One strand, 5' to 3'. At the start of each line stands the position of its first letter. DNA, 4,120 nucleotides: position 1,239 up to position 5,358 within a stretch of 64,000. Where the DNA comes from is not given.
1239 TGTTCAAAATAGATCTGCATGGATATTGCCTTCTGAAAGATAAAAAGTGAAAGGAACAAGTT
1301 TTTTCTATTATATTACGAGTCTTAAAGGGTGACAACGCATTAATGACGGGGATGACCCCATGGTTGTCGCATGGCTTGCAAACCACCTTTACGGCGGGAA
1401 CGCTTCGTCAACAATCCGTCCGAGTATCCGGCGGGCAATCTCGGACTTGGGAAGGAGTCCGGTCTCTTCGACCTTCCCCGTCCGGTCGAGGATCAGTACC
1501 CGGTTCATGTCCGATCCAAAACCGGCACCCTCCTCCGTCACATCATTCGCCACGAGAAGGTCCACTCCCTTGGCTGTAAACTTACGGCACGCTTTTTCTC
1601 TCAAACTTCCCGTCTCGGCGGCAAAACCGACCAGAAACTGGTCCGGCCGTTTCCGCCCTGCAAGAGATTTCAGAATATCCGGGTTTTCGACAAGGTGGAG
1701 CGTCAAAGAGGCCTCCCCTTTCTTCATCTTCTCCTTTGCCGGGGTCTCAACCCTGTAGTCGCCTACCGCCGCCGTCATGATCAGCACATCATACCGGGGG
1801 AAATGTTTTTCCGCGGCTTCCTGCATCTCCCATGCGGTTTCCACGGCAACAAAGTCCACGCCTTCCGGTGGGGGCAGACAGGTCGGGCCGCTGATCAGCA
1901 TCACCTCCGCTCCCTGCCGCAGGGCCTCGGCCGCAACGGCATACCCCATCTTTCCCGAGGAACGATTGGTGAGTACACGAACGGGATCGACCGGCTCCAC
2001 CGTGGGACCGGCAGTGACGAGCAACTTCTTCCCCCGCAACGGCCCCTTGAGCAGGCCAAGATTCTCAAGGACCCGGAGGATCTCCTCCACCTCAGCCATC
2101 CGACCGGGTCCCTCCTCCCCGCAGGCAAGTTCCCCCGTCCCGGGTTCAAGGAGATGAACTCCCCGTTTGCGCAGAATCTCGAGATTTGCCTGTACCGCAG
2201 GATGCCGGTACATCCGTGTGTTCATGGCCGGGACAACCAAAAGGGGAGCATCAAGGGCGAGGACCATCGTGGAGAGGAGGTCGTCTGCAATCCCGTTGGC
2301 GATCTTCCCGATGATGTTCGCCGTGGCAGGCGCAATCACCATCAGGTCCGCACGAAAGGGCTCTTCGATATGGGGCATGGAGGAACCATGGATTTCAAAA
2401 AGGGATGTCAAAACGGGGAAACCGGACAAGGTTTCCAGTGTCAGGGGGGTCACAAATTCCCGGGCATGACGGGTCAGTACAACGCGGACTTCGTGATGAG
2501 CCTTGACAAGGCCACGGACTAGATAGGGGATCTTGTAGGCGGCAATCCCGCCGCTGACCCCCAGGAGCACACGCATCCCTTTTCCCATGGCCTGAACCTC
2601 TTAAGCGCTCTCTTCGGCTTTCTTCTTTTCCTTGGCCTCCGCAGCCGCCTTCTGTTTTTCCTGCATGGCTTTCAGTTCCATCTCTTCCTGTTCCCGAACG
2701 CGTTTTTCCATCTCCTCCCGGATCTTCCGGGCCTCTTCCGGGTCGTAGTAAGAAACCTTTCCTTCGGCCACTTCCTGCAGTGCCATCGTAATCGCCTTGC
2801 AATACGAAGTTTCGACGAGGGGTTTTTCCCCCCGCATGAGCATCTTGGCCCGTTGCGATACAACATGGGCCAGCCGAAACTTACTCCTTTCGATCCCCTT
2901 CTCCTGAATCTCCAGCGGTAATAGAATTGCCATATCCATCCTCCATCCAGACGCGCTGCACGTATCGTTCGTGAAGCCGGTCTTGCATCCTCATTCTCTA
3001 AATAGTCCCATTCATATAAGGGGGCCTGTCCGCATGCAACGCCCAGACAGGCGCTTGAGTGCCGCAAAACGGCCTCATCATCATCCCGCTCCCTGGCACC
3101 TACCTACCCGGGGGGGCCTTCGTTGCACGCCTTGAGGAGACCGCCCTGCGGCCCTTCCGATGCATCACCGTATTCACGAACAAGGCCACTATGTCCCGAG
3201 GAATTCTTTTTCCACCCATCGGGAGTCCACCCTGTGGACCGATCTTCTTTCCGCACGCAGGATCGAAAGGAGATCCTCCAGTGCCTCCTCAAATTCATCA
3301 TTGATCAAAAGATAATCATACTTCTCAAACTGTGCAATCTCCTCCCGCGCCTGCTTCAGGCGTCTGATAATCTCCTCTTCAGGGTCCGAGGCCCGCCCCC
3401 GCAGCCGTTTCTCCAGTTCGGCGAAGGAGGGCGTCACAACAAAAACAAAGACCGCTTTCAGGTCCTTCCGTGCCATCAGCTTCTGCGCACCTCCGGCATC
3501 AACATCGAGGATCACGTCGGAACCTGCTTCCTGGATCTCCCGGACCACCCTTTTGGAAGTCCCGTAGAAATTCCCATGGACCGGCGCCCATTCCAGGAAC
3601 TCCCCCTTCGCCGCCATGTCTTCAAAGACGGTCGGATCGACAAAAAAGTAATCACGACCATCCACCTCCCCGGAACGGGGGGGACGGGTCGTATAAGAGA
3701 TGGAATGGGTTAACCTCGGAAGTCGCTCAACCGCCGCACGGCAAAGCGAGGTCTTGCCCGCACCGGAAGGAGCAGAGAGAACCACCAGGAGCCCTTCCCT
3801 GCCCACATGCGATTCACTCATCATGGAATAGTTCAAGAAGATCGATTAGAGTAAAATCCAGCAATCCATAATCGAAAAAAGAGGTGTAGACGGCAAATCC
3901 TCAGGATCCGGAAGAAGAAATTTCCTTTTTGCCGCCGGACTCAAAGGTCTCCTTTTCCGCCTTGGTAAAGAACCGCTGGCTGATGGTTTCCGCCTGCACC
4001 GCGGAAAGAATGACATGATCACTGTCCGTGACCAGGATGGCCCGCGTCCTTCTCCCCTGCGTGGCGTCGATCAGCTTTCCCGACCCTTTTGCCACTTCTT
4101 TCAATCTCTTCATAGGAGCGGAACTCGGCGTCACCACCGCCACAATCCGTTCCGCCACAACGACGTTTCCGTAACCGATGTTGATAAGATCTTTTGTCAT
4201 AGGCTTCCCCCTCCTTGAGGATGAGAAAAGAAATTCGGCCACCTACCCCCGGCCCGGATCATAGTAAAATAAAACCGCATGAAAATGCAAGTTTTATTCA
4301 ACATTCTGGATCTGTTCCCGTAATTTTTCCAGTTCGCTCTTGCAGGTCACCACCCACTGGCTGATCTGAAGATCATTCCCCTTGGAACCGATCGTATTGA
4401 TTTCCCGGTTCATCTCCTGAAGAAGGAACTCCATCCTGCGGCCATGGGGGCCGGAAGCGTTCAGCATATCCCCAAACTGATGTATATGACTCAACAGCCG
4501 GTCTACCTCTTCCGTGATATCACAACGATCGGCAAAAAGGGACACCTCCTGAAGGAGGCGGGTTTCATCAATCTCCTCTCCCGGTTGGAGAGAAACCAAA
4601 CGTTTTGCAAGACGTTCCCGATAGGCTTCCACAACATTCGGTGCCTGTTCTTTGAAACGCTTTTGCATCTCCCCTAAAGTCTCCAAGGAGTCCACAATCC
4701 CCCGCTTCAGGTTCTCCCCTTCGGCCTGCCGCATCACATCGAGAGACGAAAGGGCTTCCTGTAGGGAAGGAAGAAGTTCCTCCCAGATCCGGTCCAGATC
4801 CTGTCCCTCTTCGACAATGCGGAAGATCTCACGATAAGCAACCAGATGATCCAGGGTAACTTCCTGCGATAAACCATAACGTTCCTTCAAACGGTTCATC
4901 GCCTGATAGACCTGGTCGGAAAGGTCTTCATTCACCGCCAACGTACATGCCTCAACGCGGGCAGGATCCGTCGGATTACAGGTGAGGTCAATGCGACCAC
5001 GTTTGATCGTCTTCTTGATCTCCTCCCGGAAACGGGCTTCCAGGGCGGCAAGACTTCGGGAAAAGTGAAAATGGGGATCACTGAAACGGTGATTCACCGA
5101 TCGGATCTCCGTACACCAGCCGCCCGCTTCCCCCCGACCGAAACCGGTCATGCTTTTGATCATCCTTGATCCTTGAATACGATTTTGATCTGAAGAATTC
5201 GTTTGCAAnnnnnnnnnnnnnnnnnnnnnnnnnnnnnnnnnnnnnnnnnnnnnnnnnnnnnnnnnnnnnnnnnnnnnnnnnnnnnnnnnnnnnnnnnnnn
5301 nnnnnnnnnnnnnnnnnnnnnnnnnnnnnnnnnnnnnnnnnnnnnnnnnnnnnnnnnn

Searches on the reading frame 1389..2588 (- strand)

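Call 65: search_protein_families(library=pfam, proteins=[window:1389-2588:-], max_evalue=0.00001)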
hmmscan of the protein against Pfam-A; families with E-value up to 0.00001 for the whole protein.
window:1389-2588:- (399 aa): 2 families
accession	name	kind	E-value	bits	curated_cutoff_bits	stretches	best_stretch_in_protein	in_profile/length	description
PF04127.22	DFP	-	2.9e-71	239.6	22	1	184-367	1-186/186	DNA/pantothenate metabolism flavoprotein C-terminal domain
PF02441.25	Flavoprotein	-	6.8e-33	114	22.7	1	5-172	1-156/162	Flavoprotein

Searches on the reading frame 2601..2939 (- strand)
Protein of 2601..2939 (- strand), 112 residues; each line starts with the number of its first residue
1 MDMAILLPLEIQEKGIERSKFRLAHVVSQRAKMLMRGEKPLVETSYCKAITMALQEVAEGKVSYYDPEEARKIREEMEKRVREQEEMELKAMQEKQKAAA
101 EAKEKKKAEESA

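Call 43: find_encoding_contigs(protein=window:2601-2939:-, flank=3000, max_places=6)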
Protein window:2601-2939:- (112 aa): no gene with exactly this product is on record in the collection.

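Call 45: find_encoding_contigs(protein=window:2601-2933:-, flank=3000, max_places=6)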
Protein window:2601-2933:- (110 aa): no gene with exactly this product is on record in the collection.

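Call 65: search_protein_families(library=pfam, proteins=[window:2601-2933:-], max_evalue=0.00001)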
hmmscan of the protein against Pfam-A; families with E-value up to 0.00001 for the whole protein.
window:2601-2933:- (110 aa): 1 family
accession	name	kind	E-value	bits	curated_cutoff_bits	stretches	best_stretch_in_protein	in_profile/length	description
PF01192.27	RNA_pol_Rpb6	-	1.4e-11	44.6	26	1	17-62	8-53/53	RNA polymerase Rpb6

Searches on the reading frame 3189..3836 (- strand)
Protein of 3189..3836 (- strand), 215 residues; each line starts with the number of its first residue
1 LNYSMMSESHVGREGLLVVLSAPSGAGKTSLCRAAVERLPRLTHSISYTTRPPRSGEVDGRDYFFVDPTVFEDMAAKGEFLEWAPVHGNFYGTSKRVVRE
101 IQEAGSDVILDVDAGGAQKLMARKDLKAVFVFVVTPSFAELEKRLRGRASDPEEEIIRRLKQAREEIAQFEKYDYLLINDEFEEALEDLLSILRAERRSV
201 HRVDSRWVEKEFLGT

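Call 31: find_encoding_contigs(protein=window:3189-3836:-, flank=3000, max_places=6)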
Protein window:3189-3836:- (215 aa): no gene with exactly this product is on record in the collection.

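Call 65: search_protein_families(library=pfam, proteins=[window:3189-3836:-], max_evalue=0.00001)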
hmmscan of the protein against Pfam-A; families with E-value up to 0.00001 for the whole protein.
window:3189-3836:- (215 aa): 1 family
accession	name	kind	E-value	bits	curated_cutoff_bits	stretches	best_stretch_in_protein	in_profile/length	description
PF00625.27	Guanylate_kin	-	2.2e-48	164.8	25.2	1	17-195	4-181/182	Guanylate kinase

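Call 70: find_homologous_proteins(query=window:3189-3836:-, max_evalue=1e-40)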
Query window:3189-3836:- (215 aa): 4577 proteins with E <= 1e-40 among 8000 candidates; the best 120 are listed.
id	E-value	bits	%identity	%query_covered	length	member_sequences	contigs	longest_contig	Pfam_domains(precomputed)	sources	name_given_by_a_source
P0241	5.9e-133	459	100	98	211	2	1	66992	PF00625.28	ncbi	-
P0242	6.0e-116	403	89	98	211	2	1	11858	PF00625.28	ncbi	-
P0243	2.9e-112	391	88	94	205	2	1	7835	PF00625.28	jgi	-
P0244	7.7e-103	360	80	98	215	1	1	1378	PF00625.28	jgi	-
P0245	3.1e-101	355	79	98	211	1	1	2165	PF00625.28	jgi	jgi:guanylate kinase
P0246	4.3e-100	352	79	98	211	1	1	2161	PF00625.28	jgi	jgi:guanylate kinase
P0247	1.4e-89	317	71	93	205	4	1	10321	PF00625.28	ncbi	-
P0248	1.1e-88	314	69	95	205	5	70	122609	PF00625.28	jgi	-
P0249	4.8e-88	312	72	93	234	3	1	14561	PF00625.28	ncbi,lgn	-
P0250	1.2e-87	311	69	98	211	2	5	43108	PF00625.28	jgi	jgi:guanylate kinase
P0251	9.5e-87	308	69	98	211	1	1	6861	PF00625.28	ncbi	-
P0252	1.4e-86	307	67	97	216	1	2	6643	PF00625.28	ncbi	-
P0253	1.5e-86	307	69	97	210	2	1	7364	PF00625.28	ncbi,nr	ncbi:MAG: guanylate kinase [bacterium]|nr:guanylate kinase [bacterium]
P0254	6.3e-86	305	72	92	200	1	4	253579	PF00625.28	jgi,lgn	jgi:guanylate kinase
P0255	9.0e-86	305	67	97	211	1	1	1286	PF00625.28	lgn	-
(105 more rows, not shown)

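Call 71: find_encoding_contigs(protein=P0241, flank=1500, max_places=4)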
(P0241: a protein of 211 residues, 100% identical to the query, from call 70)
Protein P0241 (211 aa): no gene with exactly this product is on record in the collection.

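Call 72: find_encoding_contigs(protein=P0242, flank=2500, max_places=4)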
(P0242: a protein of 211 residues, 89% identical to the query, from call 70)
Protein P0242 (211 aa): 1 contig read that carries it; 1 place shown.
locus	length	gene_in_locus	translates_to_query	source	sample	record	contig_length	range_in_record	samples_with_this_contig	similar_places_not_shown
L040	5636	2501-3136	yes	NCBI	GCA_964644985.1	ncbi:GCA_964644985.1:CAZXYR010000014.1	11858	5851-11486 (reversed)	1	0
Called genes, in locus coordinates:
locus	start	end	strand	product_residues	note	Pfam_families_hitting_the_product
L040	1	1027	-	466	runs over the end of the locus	?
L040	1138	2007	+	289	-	PF03755:YicC-like_N, PF08340:YicC-like_C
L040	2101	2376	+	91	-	PF04025:RemA-like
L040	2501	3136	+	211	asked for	PF00625:Guanylate_kin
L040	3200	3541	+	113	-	PF01192:RNA_pol_Rpb6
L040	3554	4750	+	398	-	PF02441:Flavoprotein, PF04127:DFP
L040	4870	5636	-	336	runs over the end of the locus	PF00158:Sigma54_activat, PF14532:Sigma54_activ_2, PF25601:AAA_lid_14, PF02954:HTH_8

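Call 73: find_encoding_contigs(protein=P0243, flank=2500, max_places=4)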
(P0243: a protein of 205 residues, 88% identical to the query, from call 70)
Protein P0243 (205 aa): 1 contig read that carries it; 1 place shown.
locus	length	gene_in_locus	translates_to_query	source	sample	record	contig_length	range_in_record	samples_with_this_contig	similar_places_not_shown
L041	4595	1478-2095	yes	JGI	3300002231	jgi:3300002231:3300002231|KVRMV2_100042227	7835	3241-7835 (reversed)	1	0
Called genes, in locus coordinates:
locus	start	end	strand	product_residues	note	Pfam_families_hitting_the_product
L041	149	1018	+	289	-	-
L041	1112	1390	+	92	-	PF04025:RemA-like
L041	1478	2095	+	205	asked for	PF00625:Guanylate_kin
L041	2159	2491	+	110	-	PF01192:RNA_pol_Rpb6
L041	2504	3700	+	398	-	PF02441:Flavoprotein, PF04127:DFP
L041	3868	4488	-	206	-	PF00158:Sigma54_activat (weak), PF25601:AAA_lid_14, PF02954:HTH_8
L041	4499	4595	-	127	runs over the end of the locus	PF00158:Sigma54_activat, PF14532:Sigma54_activ_2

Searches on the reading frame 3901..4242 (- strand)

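Call 65: search_protein_families(library=pfam, proteins=[window:3901-4242:-], max_evalue=0.00001)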
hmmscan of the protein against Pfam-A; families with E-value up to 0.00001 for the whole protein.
window:3901-4242:- (113 aa): 1 family
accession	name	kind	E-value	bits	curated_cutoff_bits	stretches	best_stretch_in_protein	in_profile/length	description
PF04025.18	RemA-like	-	1.4e-34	118.4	26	1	19-91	1-73/73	Extracellular matrix regulatory protein A-like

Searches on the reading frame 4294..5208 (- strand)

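Call 65: search_protein_families(library=pfam, proteins=[window:4294-5208:-], max_evalue=0.00001)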
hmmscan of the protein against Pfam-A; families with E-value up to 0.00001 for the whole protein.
window:4294-5208:- (304 aa): 2 families
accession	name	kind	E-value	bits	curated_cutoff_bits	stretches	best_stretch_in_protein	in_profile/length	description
PF08340.16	YicC-like_C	-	8.1e-46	155.5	27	1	186-304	2-120/120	Endoribonuclease YicC-like, C-terminal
PF03755.18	YicC-like_N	-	5.9e-39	134.4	25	1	17-168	1-155/156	Endoribonuclease YicC-like, N-terminal region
